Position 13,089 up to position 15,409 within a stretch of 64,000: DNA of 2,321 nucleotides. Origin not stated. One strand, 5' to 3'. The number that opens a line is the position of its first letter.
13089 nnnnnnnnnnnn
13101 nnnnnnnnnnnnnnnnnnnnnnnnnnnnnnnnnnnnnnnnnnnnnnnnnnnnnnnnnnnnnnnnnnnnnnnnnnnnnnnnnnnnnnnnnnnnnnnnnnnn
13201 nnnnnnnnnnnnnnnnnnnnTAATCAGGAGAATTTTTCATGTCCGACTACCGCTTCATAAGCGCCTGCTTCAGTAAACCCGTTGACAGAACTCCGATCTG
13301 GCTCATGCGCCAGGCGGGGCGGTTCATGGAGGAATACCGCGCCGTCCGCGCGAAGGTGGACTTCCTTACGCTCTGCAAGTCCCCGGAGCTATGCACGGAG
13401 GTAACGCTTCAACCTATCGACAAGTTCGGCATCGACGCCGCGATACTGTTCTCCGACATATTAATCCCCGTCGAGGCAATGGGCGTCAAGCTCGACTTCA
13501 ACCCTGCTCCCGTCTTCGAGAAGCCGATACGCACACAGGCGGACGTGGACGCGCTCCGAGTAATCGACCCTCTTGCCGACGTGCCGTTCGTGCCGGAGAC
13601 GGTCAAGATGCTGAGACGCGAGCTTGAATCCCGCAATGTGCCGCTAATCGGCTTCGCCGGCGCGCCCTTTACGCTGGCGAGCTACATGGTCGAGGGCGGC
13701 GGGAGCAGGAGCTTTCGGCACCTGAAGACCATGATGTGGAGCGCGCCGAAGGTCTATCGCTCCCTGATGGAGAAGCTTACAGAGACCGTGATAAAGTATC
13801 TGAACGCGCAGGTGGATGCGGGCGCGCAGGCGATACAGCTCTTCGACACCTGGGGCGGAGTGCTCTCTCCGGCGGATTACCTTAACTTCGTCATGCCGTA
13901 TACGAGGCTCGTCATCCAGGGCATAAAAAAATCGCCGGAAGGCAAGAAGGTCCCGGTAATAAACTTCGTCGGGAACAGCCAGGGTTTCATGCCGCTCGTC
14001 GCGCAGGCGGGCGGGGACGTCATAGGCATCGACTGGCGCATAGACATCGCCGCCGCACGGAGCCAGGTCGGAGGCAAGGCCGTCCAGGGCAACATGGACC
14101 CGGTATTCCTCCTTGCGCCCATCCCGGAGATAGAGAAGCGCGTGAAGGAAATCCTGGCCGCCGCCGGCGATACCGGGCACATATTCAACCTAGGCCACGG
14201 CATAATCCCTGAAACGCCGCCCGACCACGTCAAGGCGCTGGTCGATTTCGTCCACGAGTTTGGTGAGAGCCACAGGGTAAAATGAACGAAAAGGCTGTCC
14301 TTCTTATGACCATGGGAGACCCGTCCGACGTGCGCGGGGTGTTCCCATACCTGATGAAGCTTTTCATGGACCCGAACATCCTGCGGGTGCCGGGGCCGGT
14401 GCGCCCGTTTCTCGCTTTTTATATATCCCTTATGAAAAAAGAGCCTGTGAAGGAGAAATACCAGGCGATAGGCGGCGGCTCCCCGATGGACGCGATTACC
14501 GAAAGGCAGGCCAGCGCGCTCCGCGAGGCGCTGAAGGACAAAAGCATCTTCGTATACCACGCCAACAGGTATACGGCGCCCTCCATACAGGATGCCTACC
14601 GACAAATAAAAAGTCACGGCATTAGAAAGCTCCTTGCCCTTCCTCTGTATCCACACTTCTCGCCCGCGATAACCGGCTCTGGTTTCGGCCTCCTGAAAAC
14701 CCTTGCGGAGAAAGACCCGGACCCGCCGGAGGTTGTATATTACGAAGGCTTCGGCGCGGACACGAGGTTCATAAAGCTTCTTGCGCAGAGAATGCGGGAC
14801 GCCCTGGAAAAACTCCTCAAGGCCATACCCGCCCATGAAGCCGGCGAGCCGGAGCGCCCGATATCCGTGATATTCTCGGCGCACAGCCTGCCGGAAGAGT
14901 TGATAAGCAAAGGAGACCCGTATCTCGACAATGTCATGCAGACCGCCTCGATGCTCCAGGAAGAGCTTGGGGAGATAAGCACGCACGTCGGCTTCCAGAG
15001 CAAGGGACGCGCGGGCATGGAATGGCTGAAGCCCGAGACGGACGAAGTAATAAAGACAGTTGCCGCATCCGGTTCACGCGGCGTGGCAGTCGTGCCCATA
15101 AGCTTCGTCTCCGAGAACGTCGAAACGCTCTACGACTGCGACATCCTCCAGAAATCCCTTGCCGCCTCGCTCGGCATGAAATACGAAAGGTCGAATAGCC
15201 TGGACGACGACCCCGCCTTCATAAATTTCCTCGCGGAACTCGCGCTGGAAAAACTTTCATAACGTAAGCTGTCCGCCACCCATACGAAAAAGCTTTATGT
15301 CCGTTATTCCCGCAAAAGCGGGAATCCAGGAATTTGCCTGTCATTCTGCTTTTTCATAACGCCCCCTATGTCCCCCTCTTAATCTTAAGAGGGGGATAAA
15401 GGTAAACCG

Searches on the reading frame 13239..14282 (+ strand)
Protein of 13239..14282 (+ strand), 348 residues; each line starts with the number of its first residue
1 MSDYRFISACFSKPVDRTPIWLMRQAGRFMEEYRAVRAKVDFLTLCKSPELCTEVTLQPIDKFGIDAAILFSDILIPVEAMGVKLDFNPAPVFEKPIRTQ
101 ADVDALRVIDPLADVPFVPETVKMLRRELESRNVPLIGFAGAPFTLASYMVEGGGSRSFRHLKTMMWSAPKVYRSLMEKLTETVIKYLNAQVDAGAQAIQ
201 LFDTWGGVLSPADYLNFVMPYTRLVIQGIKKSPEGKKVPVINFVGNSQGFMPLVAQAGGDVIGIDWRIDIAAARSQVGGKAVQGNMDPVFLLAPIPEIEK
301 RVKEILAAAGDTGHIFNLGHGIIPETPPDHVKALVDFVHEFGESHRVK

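Call 4: search_protein_families(library=pfam, proteins=[window:13239-14282:+], max_evalue=1)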
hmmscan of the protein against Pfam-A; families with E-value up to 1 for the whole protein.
window:13239-14282:+ (348 aa): 2 families
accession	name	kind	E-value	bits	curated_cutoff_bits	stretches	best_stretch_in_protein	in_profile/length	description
PF01208.23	URO-D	-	1.1e-131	439.4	23.9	1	3-341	3-346/346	Uroporphyrinogen decarboxylase (URO-D)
PF21775.3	PutA_1st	-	0.0086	15.9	27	1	15-26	15-26/33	PutA, RHH domain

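Call 38: find_homologous_proteins(query=window:13239-14282:+, max_evalue=1e-100)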
Query window:13239-14282:+ (348 aa): 3194 proteins with E <= 1e-100 among 8000 candidates; the best 120 are listed.
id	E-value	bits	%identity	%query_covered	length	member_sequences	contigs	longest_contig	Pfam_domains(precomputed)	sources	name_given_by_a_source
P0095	6.0e-232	787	100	100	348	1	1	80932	PF01208.24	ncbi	-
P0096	1.4e-225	766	97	100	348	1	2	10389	PF01208.24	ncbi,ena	-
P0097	3.6e-221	752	95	100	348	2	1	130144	PF01208.24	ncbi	-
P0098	2.5e-218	742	94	100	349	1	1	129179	PF01208.24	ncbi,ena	-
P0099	4.7e-213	725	89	100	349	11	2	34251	PF01208.24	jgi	jgi:uroporphyrinogen decarboxylase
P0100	6.7e-213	724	92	100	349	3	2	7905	PF01208.24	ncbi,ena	-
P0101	1.3e-208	710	88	100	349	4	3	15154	PF01208.24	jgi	jgi:uroporphyrinogen decarboxylase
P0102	5.1e-184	630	80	100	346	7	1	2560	PF01208.24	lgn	-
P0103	3.3e-179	614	77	100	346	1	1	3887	PF01208.24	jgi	jgi:uroporphyrinogen decarboxylase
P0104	1.8e-178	611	77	100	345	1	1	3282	PF01208.24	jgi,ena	-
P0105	2.8e-177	607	77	100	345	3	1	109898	PF01208.24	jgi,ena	-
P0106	1.6e-175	602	75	100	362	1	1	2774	PF01208.24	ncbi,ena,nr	ncbi:MAG TPA: uroporphyrinogen decarboxylase [Nitrospirota bacterium]|nr:uroporphyrinogen decarboxyl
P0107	1.6e-174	598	76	100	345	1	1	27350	PF01208.24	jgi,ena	-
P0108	5.2e-173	593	76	100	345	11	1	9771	PF01208.24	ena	-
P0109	1.1e-172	592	74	100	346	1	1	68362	PF01208.24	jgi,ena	-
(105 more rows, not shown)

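Call 40: find_encoding_contigs(protein=P0095, flank=4000, max_places=2)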
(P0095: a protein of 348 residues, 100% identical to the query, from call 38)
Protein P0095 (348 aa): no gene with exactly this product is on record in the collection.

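Call 41: find_encoding_contigs(protein=P0097, flank=4000, max_places=2)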
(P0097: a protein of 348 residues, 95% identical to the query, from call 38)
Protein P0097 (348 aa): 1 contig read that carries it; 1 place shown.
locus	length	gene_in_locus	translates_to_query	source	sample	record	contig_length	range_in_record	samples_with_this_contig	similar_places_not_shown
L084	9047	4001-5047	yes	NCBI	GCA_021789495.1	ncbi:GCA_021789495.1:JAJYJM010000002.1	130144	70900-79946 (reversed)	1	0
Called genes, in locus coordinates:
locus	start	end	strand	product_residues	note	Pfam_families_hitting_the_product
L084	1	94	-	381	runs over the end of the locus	PF00923:TAL_FSA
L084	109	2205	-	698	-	PF00456:Transketolase_N, PF00676:E1_dh (faint), PF02779:Transket_pyr, PF02780:Transketolase_C, PF22613:Transketolase_C_1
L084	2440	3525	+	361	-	PF04055:Radical_SAM, PF13186:SPASM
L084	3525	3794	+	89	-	-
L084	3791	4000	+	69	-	PF10049:DUF2283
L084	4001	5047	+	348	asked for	PF01208:URO-D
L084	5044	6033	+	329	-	PF00762:Ferrochelatase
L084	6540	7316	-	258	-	PF13263:PHP_C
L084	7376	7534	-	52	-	-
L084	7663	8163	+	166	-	-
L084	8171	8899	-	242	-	PF11304:DUF3106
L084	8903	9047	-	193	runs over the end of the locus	PF13490:zf-HC2 (weak)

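Call 42: find_encoding_contigs(protein=P0098, flank=4000, max_places=2)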
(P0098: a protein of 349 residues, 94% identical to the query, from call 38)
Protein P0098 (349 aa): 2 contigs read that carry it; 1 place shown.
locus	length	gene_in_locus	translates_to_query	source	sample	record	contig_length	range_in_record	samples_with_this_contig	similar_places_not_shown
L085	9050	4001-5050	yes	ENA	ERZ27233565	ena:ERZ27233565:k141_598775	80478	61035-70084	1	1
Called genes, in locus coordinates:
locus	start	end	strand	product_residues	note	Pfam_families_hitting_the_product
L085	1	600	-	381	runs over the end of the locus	PF00923:TAL_FSA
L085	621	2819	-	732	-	PF00456:Transketolase_N, PF00676:E1_dh (weak), PF02779:Transket_pyr, PF22613:Transketolase_C_1, PF02780:Transketolase_C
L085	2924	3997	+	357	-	PF04055:Radical_SAM, PF13186:SPASM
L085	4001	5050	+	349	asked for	PF01208:URO-D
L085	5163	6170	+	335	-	PF00762:Ferrochelatase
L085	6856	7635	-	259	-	PF12895:ANAPC3 (faint), PF13512:TPR_18, PF24575:TPR_Slam (faint), PF13525:YfiO, PF13432:TPR_16 (weak), PF14559:TPR_19 (weak), PF07719:TPR_2 (weak), PF14559:TPR_19 (weak), +6 more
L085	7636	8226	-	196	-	PF00160:Pro_isomerase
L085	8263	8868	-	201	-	PF00350:Dynamin_N (faint), PF01926:MMR_HSR1, PF02421:FeoB_N (weak), PF03193:RsgA_GTPase (weak)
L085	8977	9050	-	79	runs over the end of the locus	PF09723:Zn_ribbon_8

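Call 43: find_encoding_contigs(protein=P0099, flank=4000, max_places=2)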
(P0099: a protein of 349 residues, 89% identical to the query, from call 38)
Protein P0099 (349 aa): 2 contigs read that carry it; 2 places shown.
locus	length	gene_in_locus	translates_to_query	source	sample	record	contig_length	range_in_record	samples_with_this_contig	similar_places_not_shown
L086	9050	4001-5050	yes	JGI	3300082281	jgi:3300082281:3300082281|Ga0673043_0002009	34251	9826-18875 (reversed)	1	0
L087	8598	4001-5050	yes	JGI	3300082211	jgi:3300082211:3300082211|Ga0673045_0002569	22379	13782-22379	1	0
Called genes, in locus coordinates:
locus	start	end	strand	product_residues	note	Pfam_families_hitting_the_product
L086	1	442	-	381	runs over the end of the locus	PF00923:TAL_FSA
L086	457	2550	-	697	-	PF00456:Transketolase_N, PF02779:Transket_pyr, PF02780:Transketolase_C, PF22613:Transketolase_C_1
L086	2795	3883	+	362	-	PF04055:Radical_SAM, PF13353:Fer4_12 (weak), PF13186:SPASM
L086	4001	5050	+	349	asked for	PF01208:URO-D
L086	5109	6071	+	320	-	PF00762:Ferrochelatase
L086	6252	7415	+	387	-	PF00285:Citrate_synt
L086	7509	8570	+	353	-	PF08240:ADH_N, PF00107:ADH_zinc_N (weak), PF13602:ADH_zinc_N_2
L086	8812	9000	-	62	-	PF02416:TatA_B_E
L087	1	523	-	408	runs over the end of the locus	PF00923:TAL_FSA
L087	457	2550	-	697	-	PF00456:Transketolase_N, PF02779:Transket_pyr, PF02780:Transketolase_C, PF22613:Transketolase_C_1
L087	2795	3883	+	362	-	PF04055:Radical_SAM, PF13353:Fer4_12 (weak), PF13186:SPASM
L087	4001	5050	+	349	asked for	PF01208:URO-D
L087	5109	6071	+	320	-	PF00762:Ferrochelatase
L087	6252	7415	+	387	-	PF00285:Citrate_synt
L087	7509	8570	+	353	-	PF08240:ADH_N, PF00107:ADH_zinc_N (weak), PF13602:ADH_zinc_N_2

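Call 54: search_protein_families(library=pfam, proteins=[L084:3525-3791:+, L084:3791-3997:+], max_evalue=0.01)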
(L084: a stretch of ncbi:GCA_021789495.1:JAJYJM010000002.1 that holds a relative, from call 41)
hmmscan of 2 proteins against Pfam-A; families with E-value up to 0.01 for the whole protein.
L084:3525-3791:+ (89 aa): 1 family
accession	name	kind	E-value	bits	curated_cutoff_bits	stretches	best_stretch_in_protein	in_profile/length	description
PF14076.12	DUF4258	-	4.6e-05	24.1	25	1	5-75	1-70/71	Domain of unknown function (DUF4258)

L084:3791-3997:+ (69 aa): 1 family
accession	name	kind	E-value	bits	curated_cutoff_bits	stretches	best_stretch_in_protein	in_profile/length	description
PF10049.14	DUF2283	-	4.2e-16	59.3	23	1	2-50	1-49/49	Protein of unknown function (DUF2283)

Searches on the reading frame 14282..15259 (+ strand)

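Call 4: search_protein_families(library=pfam, proteins=[window:14282-15259:+], max_evalue=1)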
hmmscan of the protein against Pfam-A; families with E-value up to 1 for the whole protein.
window:14282-15259:+ (326 aa): 3 families
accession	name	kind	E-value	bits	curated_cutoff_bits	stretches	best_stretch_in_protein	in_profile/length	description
PF00762.24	Ferrochelatase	-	5.1e-83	279.1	27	1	4-324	2-316/317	Ferrochelatase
PF01903.22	CbiX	-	0.00053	20.7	22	1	218-273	12-60/106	CbiX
PF16108.10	DUF4826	-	0.11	13.1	22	1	42-88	39-84/129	Domain of unknown function (DUF4826)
